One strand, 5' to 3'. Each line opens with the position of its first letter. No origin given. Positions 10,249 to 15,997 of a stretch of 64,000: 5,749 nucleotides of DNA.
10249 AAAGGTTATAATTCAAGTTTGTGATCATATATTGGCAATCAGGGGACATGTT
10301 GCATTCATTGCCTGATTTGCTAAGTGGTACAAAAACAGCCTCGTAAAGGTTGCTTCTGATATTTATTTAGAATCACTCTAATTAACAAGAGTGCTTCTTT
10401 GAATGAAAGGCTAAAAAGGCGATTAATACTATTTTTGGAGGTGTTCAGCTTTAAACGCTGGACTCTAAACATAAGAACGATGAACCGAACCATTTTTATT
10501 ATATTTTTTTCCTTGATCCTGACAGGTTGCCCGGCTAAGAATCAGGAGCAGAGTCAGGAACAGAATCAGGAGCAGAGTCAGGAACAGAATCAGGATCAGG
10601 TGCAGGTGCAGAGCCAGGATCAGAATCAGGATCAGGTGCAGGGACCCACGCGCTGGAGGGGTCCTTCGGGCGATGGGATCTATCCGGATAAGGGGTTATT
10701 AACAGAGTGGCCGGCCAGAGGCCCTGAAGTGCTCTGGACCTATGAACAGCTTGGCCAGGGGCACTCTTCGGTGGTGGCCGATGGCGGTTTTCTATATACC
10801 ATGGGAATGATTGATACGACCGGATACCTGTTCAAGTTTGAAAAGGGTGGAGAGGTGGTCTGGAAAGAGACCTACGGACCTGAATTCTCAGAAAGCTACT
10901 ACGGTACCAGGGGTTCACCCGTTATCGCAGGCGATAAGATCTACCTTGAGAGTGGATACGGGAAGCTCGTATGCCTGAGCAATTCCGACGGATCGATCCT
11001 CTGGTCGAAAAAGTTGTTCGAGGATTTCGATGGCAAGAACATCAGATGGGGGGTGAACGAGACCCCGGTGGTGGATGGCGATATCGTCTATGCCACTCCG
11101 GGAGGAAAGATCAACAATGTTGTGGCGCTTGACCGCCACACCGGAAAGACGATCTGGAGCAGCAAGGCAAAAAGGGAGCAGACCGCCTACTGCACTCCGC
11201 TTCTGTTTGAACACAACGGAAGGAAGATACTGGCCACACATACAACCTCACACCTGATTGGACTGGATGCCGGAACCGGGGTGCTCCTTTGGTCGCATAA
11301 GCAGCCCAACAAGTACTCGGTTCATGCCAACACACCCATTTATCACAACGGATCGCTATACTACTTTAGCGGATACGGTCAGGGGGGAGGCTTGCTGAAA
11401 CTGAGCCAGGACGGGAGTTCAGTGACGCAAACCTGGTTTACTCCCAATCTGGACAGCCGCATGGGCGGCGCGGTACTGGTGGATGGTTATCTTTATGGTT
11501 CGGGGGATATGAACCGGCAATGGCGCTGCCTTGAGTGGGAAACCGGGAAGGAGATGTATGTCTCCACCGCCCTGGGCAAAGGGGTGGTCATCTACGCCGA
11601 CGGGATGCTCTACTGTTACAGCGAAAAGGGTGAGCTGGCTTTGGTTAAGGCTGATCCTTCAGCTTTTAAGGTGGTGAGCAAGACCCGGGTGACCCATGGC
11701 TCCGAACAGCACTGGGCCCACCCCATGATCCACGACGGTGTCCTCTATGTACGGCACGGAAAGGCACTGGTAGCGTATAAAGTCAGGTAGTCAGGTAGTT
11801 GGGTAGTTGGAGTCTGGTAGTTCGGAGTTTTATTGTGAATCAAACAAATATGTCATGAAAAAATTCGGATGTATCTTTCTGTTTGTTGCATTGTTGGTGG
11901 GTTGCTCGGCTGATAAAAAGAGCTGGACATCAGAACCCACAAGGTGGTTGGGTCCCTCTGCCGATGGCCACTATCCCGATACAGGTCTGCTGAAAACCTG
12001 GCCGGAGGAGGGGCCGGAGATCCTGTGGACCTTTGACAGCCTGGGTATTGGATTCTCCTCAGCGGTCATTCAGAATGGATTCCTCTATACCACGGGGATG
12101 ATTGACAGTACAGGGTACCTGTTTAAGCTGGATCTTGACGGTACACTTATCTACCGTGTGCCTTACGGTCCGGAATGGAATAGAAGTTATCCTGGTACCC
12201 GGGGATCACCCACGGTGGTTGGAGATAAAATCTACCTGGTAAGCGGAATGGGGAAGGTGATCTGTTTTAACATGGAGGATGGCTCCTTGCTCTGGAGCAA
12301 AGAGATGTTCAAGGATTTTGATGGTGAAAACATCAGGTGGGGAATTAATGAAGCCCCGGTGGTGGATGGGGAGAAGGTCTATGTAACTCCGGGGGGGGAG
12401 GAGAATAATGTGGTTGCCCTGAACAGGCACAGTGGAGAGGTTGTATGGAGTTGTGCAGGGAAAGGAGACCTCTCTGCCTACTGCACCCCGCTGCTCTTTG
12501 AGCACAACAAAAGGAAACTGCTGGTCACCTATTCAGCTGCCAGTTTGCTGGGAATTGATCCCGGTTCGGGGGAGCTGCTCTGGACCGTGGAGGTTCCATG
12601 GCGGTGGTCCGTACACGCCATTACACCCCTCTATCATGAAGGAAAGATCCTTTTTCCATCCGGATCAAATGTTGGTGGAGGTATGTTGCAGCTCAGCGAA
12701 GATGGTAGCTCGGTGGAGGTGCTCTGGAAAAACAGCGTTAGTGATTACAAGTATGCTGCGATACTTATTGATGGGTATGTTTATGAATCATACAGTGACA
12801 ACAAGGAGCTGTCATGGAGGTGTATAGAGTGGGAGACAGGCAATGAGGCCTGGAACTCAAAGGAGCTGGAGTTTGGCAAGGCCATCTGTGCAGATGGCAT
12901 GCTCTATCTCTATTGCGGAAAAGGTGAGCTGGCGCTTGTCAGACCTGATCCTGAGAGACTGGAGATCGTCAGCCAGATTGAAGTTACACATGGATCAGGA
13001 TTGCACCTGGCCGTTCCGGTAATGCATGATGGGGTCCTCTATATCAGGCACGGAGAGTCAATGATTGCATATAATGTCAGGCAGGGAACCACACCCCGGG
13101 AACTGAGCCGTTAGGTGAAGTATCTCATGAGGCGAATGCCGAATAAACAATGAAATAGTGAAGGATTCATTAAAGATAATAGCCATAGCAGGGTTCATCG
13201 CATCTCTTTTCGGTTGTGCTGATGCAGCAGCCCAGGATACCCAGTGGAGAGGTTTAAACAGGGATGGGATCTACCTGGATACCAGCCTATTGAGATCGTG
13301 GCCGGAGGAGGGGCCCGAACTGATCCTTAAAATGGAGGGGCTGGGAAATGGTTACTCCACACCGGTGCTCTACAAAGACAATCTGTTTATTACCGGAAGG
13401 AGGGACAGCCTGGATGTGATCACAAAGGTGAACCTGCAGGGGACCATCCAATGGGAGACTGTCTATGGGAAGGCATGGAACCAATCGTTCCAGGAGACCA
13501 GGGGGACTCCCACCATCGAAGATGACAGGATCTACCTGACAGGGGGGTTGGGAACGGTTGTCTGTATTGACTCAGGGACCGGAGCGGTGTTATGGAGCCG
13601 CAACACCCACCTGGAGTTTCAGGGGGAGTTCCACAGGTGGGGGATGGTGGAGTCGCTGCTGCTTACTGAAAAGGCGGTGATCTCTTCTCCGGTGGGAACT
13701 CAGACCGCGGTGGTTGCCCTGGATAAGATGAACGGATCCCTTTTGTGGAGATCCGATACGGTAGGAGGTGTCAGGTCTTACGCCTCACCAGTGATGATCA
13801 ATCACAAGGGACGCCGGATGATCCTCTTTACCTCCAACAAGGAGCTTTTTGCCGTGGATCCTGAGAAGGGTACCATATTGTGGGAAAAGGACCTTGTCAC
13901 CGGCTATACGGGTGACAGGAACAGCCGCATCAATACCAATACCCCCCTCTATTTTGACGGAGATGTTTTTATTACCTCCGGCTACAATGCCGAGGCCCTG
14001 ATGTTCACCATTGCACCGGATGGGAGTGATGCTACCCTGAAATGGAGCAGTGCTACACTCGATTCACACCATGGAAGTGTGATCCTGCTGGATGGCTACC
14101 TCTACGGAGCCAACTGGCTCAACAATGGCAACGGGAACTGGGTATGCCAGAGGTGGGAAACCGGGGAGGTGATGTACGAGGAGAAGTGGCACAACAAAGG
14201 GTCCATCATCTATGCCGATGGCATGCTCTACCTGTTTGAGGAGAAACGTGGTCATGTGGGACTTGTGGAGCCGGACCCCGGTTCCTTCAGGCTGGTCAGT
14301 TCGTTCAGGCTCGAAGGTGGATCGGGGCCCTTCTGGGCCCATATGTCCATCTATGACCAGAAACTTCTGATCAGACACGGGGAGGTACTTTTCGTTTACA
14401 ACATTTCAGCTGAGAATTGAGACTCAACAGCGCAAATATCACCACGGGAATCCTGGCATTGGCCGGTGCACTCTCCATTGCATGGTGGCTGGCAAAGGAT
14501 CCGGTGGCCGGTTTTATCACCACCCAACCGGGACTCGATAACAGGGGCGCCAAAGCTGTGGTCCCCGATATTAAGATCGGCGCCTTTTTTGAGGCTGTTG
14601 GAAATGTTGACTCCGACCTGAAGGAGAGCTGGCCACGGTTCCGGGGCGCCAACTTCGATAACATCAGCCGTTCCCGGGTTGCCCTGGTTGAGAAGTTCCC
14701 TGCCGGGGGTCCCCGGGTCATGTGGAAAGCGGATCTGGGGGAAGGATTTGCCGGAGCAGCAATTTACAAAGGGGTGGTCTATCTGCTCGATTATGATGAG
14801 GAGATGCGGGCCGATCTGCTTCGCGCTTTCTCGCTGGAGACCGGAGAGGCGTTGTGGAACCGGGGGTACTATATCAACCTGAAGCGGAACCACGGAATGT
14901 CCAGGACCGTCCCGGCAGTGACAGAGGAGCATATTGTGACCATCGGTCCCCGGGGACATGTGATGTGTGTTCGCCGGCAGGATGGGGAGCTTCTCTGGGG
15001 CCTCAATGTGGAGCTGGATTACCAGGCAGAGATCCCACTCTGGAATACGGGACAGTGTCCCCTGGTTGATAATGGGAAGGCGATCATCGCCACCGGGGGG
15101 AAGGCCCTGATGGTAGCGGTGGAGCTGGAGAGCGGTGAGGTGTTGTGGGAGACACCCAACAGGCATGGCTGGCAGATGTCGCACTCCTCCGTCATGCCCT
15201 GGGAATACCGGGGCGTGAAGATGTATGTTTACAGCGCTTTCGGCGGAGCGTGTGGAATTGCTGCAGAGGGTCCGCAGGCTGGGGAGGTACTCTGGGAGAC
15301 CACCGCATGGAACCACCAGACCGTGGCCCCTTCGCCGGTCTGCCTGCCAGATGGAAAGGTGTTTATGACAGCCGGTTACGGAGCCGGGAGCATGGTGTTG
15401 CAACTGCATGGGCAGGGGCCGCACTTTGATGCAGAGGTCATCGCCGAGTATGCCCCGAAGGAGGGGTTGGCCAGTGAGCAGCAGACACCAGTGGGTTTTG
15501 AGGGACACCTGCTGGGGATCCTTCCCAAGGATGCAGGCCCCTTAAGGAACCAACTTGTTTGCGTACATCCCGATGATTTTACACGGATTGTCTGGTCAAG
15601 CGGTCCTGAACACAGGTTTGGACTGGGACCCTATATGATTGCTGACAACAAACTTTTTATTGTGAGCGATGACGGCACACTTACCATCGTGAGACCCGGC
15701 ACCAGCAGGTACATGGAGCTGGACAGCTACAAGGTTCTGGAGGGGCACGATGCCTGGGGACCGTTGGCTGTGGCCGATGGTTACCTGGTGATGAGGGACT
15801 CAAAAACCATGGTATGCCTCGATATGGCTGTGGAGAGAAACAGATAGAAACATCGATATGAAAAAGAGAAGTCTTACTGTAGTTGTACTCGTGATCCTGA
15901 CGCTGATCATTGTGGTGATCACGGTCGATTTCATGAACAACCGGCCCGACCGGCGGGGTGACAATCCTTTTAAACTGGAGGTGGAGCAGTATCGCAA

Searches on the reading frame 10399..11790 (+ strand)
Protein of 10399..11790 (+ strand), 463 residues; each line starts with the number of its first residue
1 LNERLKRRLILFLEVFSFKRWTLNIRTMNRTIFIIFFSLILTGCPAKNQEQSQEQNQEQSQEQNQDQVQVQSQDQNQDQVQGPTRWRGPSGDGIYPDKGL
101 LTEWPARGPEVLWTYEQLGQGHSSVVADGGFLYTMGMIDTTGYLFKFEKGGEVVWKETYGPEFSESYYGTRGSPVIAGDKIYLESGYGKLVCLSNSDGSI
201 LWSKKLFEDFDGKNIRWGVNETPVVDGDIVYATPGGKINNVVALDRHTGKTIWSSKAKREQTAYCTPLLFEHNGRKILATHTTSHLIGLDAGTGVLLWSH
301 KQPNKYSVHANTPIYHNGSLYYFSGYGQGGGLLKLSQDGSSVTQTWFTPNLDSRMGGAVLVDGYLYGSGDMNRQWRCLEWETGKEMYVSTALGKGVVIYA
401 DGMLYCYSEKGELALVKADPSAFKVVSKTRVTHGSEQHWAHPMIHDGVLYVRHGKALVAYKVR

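Call 9: search_protein_families(library=pfam, proteins=[window:10399-11790:+], max_evalue=0.0001)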
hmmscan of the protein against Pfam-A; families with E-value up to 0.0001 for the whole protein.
window:10399-11790:+ (463 aa): 3 families
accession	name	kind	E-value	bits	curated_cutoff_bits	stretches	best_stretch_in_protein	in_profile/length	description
PF13360.13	PQQ_2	-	3.5e-27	96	27.6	1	149-384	11-228/233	Outer membrane protein assembly factor BamB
PF01011.28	PQQ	-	3.4e-08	33.1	26.7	1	219-295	49-135/595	Glucose/ethanol/alcohol dehydrogenase, beta-propeller domain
PF13570.13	Beta-prop_ACSF4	-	4.4e-08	33.3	133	1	188-316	71-185/329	Beta-alanine-activating enzyme, beta-propeller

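Call 27: search_protein_families(library=ncbifam, proteins=[window:10399-11787:+], max_evalue=0.001)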
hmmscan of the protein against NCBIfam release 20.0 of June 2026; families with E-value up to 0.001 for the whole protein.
window:10399-11787:+ (463 aa): 5 families
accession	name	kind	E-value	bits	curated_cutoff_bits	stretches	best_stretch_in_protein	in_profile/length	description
TIGR03075.1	PQQ_enz_alc_DH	subfamily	2.7e-16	59.3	480.05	2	166-264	57-155/530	PQQ-dependent dehydrogenase, methanol/ethanol family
TIGR03300.1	assembly_YfgL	equivalog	5.2e-16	58.3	285.2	1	153-304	42-175/377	outer membrane protein assembly factor BamB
NF008351.0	PRK11138.1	equivalog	1e-11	44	423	1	152-319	45-207/394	outer membrane protein assembly factor BamB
TIGR04528.1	acido_non_PQQ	subfamily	1e-08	34.4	650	1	239-307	401-466/493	acido-empty-quinoprotein group A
NF041193.1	lipo_SP0191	subfamily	0.00079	19.5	75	0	32-77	6-53/190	SP0191 family lipoprotein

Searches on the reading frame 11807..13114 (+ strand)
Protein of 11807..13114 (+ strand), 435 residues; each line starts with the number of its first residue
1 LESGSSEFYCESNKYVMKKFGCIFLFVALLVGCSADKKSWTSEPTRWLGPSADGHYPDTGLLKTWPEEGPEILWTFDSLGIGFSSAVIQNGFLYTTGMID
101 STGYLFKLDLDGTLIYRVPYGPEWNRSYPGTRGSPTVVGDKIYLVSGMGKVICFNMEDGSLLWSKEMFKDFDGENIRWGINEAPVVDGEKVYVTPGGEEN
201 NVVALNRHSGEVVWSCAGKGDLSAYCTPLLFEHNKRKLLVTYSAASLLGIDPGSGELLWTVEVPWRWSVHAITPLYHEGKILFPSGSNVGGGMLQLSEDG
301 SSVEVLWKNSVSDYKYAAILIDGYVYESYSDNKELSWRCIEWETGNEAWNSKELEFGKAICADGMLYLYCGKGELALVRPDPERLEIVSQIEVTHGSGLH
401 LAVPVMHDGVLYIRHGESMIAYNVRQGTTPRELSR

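Call 9: search_protein_families(library=pfam, proteins=[window:11807-13114:+], max_evalue=0.0001)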
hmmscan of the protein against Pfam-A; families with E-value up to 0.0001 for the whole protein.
window:11807-13114:+ (435 aa): 2 families
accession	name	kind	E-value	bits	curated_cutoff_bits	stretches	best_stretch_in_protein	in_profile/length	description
PF13360.13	PQQ_2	-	3.6e-22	79.6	27.6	1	108-350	8-232/233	Outer membrane protein assembly factor BamB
PF13570.13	Beta-prop_ACSF4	-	6e-11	42.7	133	1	139-317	61-218/329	Beta-alanine-activating enzyme, beta-propeller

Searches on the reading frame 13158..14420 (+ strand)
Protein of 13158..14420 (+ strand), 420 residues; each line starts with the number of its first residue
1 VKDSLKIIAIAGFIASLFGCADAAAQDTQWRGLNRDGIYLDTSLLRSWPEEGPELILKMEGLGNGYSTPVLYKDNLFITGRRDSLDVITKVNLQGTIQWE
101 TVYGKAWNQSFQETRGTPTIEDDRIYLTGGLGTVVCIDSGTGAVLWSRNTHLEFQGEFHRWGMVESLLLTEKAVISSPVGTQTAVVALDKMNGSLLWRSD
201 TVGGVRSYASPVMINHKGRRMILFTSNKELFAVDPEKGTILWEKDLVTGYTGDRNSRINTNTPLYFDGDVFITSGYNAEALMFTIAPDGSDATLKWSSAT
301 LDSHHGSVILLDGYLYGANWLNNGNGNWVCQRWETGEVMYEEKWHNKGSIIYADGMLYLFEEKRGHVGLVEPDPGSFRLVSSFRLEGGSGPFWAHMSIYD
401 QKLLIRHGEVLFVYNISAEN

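Call 9: search_protein_families(library=pfam, proteins=[window:13158-14420:+], max_evalue=0.0001)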
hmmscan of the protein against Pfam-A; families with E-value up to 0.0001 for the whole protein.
window:13158-14420:+ (420 aa): 3 families
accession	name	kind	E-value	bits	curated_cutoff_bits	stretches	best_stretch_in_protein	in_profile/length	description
PF13360.13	PQQ_2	-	3e-23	83.1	27.6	1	87-319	4-214/233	Outer membrane protein assembly factor BamB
PF13570.13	Beta-prop_ACSF4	-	5.2e-09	36.4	133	1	121-246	60-173/329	Beta-alanine-activating enzyme, beta-propeller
PF01011.28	PQQ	-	2.8e-08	33.4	26.7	0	107-155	42-90/595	Glucose/ethanol/alcohol dehydrogenase, beta-propeller domain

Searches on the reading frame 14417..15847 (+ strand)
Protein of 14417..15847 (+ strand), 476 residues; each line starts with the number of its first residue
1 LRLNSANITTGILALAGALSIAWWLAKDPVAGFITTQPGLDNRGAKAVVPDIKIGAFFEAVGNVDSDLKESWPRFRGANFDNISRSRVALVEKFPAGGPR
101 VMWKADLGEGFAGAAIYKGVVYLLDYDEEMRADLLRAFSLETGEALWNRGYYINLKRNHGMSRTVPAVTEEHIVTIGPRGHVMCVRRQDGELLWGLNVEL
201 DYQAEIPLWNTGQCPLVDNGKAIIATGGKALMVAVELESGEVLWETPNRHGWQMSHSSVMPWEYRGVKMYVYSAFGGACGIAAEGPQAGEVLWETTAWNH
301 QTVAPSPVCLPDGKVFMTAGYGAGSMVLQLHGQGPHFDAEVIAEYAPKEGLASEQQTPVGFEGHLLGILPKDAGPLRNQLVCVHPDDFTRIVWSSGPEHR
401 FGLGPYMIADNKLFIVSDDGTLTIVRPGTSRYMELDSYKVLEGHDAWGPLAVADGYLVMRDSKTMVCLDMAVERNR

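Call 9: search_protein_families(library=pfam, proteins=[window:14417-15847:+], max_evalue=0.0001)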
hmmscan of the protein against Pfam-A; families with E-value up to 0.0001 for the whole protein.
window:14417-15847:+ (476 aa): 1 family
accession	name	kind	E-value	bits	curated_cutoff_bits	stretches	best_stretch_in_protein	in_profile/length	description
PF13360.13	PQQ_2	-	1.2e-25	90.9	27.6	2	100-247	54-196/233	Outer membrane protein assembly factor BamB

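Call 27: search_protein_families(library=ncbifam, proteins=[window:14417-15844:+], max_evalue=0.001)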
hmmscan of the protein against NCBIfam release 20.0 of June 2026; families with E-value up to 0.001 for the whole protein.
window:14417-15844:+ (476 aa): 3 families
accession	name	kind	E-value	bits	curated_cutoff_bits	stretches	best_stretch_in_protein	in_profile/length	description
TIGR03300.1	assembly_YfgL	equivalog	1.2e-07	30.7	285.2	1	142-246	39-131/377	outer membrane protein assembly factor BamB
TIGR03075.1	PQQ_enz_alc_DH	subfamily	4.3e-05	22.3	480.05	0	168-298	67-200/530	PQQ-dependent dehydrogenase, methanol/ethanol family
NF008351.0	PRK11138.1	equivalog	8.9e-05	21.1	423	1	133-245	170-281/394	outer membrane protein assembly factor BamB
